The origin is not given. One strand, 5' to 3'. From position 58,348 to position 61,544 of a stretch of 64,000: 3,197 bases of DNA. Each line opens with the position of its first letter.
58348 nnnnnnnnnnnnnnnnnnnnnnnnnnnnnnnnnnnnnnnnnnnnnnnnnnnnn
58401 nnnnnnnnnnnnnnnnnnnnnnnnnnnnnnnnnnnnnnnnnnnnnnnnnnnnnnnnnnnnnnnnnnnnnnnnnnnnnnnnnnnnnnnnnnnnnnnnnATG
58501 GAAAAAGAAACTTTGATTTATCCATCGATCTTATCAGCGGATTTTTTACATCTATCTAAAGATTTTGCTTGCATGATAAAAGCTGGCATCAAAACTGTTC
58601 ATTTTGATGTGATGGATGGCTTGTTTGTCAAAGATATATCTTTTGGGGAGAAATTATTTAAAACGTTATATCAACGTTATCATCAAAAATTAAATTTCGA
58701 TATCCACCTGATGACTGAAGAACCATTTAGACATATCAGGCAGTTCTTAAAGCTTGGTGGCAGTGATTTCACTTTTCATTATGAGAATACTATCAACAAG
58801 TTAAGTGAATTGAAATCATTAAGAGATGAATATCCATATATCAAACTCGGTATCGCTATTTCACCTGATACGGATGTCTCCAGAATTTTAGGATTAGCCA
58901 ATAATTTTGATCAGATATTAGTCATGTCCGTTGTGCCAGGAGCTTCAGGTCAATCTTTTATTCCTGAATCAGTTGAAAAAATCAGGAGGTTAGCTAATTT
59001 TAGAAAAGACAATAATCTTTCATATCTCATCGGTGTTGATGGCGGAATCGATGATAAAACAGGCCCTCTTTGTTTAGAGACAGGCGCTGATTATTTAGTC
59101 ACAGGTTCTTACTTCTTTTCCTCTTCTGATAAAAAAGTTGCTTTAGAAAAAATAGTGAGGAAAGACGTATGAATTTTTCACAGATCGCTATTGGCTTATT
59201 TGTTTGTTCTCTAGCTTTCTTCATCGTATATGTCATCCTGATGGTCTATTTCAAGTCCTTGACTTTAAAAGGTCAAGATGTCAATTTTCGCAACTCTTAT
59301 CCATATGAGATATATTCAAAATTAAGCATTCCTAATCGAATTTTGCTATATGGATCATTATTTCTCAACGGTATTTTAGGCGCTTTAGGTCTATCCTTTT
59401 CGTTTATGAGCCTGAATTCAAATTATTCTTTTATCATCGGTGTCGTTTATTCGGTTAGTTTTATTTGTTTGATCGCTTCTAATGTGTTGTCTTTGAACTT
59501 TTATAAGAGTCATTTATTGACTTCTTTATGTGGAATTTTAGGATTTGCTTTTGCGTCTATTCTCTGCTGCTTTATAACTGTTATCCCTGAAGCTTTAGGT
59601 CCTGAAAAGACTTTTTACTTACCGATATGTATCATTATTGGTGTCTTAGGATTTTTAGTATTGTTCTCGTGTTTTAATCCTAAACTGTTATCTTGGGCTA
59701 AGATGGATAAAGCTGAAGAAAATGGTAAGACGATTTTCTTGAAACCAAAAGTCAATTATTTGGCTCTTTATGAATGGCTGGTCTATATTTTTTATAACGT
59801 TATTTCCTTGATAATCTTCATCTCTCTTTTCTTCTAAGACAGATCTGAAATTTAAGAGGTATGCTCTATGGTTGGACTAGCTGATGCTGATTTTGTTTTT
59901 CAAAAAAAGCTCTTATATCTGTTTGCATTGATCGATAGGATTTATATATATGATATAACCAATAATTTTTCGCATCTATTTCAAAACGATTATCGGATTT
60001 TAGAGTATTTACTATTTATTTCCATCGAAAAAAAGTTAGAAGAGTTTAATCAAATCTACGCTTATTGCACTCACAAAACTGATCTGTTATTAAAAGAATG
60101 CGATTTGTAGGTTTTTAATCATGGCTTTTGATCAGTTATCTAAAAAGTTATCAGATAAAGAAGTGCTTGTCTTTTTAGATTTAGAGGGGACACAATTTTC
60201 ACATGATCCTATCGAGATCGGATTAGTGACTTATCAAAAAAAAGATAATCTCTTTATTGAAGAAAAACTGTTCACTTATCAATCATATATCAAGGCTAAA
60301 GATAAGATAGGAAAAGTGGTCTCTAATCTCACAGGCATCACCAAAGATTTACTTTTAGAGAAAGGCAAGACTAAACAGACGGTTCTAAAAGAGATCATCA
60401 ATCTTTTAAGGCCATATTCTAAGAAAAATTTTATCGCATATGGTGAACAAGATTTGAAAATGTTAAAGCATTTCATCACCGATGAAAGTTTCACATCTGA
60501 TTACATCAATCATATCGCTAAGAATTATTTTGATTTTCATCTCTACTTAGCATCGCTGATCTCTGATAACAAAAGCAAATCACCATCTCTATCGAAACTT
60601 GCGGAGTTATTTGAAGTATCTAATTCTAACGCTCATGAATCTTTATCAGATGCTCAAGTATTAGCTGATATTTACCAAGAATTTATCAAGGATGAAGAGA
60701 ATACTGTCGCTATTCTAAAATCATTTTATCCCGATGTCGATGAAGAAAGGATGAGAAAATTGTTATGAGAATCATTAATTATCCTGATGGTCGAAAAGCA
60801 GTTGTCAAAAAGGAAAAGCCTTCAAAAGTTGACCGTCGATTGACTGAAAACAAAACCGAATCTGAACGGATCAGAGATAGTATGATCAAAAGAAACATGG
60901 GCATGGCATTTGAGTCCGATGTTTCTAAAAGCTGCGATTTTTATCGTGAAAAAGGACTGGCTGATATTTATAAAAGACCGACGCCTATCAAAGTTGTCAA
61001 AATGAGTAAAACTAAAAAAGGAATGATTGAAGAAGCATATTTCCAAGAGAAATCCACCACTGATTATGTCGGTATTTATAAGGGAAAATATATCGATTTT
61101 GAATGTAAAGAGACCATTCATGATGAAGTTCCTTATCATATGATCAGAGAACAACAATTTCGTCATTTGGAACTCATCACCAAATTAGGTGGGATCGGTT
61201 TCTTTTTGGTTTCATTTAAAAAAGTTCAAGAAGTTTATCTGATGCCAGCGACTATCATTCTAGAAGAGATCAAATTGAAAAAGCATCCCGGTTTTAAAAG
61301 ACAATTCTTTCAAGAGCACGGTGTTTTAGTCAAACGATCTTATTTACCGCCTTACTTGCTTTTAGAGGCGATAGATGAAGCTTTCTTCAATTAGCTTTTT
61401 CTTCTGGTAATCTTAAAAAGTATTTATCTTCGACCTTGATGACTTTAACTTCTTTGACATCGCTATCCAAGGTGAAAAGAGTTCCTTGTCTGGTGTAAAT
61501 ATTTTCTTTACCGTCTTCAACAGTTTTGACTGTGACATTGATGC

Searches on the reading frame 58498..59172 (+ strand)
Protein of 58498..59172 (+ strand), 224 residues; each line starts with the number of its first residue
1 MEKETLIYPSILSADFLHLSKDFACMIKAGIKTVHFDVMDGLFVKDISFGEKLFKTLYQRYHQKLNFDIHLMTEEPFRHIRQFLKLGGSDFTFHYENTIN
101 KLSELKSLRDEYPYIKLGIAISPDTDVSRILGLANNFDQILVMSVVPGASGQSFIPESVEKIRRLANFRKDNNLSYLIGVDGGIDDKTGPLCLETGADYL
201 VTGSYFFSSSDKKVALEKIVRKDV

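Call 3: search_protein_families(library=pfam, proteins=[window:58498-59172:+], max_evalue=1)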
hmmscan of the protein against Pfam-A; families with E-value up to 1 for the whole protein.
window:58498-59172:+ (224 aa): 1 family
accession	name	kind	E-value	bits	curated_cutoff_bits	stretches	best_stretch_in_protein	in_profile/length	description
PF00834.25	Ribul_P_3_epim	-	4e-49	167.1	21.1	1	7-207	2-198/198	Ribulose-phosphate 3 epimerase family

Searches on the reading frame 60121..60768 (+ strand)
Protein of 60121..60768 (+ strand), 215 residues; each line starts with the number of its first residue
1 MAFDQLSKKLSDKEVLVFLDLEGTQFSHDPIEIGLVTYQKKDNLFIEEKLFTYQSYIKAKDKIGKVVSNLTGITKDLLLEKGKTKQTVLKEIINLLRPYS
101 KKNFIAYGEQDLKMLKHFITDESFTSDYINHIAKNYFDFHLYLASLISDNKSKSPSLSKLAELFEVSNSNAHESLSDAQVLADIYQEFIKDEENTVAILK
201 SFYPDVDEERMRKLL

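Call 43: search_protein_families(library=ncbifam, proteins=[window:60121-60768:+], max_evalue=1e-10)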
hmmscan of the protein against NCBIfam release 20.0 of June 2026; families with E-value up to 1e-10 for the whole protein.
window:60121-60768:+ (215 aa): 2 families
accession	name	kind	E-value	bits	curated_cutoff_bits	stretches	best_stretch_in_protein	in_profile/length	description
TIGR01405.1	polC_Gram_pos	equivalog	2.8e-11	41.9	1043.45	1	5-196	181-358/1211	DNA polymerase III subunit alpha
NF001688.0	PRK00448.1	equivalog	5.2e-11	40.8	873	1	8-194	418-590/1445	PolC-type DNA polymerase III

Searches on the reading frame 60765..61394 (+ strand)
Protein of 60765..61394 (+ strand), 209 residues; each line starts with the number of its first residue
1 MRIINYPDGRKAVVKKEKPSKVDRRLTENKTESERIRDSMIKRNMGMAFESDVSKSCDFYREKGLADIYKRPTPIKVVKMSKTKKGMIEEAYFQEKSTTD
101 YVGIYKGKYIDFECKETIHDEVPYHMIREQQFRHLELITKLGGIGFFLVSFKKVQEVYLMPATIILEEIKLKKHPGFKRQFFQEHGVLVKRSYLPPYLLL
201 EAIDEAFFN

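Call 43: search_protein_families(library=ncbifam, proteins=[window:60765-61394:+], max_evalue=1e-10)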
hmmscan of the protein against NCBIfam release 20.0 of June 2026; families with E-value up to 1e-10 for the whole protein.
window:60765-61394:+ (209 aa): 7 families
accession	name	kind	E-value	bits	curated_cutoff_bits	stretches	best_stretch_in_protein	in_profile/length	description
NF002584.0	PRK02234.1-5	equivalog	3.2e-42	144.7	236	1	3-208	2-204/206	Holliday junction resolvase RecU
NF002581.0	PRK02234.1-2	equivalog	2.2e-40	138.2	154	1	39-195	2-158/170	Holliday junction resolvase RecU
NF002580.0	PRK02234.1-1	equivalog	1e-36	126.9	300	1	19-207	5-196/202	Holliday junction resolvase RecU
TIGR00648.1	recU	equivalog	1.5e-35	122.5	176.75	1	44-204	1-167/169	Holliday junction resolvase RecU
NF002583.0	PRK02234.1-4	equivalog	8.7e-32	110.5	330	1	39-163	26-153/208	Holliday junction resolvase RecU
NF002585.0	PRK02234.1-6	equivalog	5.5e-27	94.9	396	1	42-208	27-199/200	Holliday junction resolvase RecU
NF002582.0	PRK02234.1-3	equivalog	4.7e-26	92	348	1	37-162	24-152/201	Holliday junction resolvase RecU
